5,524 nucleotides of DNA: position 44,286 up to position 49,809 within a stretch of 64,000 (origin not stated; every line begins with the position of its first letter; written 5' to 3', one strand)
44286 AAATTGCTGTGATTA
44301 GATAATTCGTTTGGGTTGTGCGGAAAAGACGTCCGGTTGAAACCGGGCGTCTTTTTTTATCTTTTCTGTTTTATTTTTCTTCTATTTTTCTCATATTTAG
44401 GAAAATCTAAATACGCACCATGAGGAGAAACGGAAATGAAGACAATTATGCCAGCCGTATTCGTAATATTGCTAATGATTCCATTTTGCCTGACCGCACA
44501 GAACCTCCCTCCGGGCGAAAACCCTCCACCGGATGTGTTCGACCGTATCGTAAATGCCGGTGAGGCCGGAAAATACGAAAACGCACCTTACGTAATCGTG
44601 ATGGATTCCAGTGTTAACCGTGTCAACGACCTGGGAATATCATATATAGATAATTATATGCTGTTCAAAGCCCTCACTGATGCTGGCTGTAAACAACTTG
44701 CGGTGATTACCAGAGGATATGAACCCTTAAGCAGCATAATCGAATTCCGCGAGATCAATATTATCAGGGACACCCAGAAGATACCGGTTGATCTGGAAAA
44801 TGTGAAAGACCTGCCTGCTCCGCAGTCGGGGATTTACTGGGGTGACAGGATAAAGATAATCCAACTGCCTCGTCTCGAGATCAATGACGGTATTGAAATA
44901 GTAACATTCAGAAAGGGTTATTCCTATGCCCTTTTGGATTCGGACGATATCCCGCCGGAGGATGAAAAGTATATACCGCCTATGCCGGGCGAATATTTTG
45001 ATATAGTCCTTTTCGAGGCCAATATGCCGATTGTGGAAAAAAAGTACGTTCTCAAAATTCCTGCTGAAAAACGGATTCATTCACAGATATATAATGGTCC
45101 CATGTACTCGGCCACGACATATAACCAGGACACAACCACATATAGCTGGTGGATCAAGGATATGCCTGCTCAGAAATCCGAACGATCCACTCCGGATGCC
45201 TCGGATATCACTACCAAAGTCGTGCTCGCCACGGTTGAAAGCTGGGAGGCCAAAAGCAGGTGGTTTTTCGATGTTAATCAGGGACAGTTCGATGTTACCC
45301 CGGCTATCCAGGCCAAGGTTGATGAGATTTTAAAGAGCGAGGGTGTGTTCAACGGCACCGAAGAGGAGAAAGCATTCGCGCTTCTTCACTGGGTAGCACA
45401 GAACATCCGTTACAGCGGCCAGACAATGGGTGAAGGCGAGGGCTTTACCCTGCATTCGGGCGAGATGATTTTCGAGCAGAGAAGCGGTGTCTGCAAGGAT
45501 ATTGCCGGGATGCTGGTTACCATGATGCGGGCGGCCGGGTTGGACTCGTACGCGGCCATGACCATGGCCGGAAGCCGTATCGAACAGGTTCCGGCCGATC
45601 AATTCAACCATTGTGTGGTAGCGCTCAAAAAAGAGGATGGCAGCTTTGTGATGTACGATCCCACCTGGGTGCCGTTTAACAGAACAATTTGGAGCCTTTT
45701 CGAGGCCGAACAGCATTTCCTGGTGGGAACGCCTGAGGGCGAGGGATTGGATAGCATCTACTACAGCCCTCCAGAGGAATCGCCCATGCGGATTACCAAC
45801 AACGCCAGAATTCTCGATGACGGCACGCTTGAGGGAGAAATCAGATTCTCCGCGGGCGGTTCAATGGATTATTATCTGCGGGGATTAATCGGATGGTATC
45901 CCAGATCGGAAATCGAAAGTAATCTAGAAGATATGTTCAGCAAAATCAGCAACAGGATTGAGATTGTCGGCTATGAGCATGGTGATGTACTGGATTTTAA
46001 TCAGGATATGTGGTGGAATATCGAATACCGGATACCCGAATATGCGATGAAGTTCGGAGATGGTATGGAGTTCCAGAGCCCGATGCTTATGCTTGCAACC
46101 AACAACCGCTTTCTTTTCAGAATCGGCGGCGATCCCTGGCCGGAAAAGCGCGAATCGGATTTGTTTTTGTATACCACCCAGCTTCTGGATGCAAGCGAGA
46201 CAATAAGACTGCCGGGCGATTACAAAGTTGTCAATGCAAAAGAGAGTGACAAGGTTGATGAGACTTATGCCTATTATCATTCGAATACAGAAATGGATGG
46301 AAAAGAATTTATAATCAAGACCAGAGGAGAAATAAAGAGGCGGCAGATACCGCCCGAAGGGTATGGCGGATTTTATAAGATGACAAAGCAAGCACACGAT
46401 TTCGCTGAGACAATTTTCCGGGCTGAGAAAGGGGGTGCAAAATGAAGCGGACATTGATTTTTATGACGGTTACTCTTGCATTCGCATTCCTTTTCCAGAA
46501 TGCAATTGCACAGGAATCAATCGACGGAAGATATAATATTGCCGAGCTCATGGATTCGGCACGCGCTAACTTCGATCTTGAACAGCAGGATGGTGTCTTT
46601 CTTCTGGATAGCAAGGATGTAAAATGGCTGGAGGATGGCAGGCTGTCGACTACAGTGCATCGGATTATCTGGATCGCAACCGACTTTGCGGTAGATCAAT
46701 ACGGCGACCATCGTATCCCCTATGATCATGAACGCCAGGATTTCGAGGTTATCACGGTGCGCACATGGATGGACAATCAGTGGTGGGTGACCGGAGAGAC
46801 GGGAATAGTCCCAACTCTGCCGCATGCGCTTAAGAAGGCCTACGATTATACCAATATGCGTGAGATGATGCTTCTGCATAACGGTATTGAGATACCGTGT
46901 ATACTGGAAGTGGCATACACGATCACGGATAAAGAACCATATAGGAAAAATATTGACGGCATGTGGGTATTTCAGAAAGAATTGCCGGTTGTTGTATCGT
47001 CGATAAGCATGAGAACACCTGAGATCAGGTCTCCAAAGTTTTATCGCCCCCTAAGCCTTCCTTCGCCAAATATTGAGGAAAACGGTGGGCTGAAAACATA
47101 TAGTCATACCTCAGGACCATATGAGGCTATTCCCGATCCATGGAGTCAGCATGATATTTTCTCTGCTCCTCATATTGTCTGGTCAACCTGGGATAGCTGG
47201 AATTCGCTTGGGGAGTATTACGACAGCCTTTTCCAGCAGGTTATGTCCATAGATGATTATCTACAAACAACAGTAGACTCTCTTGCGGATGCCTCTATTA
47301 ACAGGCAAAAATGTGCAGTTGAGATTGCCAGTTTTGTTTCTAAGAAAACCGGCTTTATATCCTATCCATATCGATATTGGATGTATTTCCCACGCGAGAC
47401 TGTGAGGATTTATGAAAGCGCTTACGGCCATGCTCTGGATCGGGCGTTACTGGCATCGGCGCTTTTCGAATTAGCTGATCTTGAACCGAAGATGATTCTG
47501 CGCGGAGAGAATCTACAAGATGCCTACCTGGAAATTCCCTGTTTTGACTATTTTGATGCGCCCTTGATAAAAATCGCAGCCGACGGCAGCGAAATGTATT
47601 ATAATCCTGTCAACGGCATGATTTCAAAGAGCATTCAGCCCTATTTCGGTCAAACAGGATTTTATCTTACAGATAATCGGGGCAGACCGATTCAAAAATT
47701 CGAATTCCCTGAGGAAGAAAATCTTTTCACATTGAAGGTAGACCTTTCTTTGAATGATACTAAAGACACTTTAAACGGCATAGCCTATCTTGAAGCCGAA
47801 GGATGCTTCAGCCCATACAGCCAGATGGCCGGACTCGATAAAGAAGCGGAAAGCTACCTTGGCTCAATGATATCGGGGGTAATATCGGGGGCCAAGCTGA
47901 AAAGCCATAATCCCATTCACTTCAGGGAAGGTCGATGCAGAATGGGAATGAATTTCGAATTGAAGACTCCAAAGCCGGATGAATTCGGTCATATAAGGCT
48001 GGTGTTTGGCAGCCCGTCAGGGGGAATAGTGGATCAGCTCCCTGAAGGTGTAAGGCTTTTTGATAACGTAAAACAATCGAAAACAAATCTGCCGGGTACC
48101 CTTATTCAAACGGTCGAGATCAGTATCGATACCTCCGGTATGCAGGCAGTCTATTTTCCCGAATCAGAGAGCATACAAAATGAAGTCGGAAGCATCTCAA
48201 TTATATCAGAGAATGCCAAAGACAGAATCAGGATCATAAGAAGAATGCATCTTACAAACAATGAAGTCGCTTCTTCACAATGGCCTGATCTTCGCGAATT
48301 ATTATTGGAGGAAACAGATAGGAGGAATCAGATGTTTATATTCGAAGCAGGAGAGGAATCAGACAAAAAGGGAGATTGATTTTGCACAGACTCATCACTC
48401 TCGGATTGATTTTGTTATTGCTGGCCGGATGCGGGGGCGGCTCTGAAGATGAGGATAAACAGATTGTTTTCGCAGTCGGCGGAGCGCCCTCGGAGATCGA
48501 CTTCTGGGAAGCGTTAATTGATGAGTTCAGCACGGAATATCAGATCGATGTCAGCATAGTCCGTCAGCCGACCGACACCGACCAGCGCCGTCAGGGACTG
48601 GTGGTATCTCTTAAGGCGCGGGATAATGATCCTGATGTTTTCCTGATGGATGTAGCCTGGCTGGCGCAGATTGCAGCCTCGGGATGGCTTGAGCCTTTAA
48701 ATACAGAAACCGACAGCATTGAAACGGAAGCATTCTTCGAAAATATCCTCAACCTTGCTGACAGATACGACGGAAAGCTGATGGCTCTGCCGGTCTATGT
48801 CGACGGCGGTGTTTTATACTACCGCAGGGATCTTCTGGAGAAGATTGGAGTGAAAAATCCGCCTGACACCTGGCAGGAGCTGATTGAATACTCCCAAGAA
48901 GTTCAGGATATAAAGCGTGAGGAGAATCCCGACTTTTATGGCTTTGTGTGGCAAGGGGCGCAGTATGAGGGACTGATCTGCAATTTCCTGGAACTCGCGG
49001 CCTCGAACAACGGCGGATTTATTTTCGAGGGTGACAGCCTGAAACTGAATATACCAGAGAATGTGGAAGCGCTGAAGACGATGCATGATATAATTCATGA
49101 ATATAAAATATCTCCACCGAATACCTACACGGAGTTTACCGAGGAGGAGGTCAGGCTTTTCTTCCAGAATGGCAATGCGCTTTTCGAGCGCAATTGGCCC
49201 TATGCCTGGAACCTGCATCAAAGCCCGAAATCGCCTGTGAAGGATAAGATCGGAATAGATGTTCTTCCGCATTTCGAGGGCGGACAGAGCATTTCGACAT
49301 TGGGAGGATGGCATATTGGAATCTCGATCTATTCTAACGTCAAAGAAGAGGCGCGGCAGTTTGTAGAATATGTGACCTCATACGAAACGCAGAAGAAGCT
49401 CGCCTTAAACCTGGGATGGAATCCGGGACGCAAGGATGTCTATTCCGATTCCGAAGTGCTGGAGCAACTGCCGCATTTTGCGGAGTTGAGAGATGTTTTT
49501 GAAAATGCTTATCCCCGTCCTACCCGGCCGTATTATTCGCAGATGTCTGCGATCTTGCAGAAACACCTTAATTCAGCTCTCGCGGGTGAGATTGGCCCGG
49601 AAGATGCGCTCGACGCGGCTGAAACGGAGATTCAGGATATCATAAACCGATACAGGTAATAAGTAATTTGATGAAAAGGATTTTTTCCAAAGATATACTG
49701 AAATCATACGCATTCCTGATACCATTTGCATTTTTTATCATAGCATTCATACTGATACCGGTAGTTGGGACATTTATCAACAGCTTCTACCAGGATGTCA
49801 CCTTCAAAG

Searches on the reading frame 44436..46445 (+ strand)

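Call 38: search_protein_families(library=pfam, proteins=[window:44436-46445:+], max_evalue=1e-8)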
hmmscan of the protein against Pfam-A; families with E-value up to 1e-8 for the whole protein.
window:44436-46445:+ (669 aa): 2 families
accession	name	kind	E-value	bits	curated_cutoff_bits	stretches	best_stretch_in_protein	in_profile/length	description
PF12969.12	DUF3857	-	6.3e-24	85.4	24.6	1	74-245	10-168/170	Domain of Unknown Function with PDB structure (DUF3857)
PF01841.26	Transglut_core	-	9.6e-10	39.2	23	1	308-409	13-108/108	Transglutaminase-like superfamily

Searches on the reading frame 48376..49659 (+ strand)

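Call 38: search_protein_families(library=pfam, proteins=[window:48376-49659:+], max_evalue=1e-8)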
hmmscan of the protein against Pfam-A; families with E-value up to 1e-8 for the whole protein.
window:48376-49659:+ (427 aa): 2 families
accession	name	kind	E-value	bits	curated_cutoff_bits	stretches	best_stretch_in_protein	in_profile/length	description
PF01547.30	SBP_bac_1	-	8.1e-37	128.3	26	1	37-340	1-307/307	Bacterial extracellular solute-binding protein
PF13416.11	SBP_bac_8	-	4.7e-27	95.9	27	1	46-369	1-278/279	Bacterial extracellular solute-binding protein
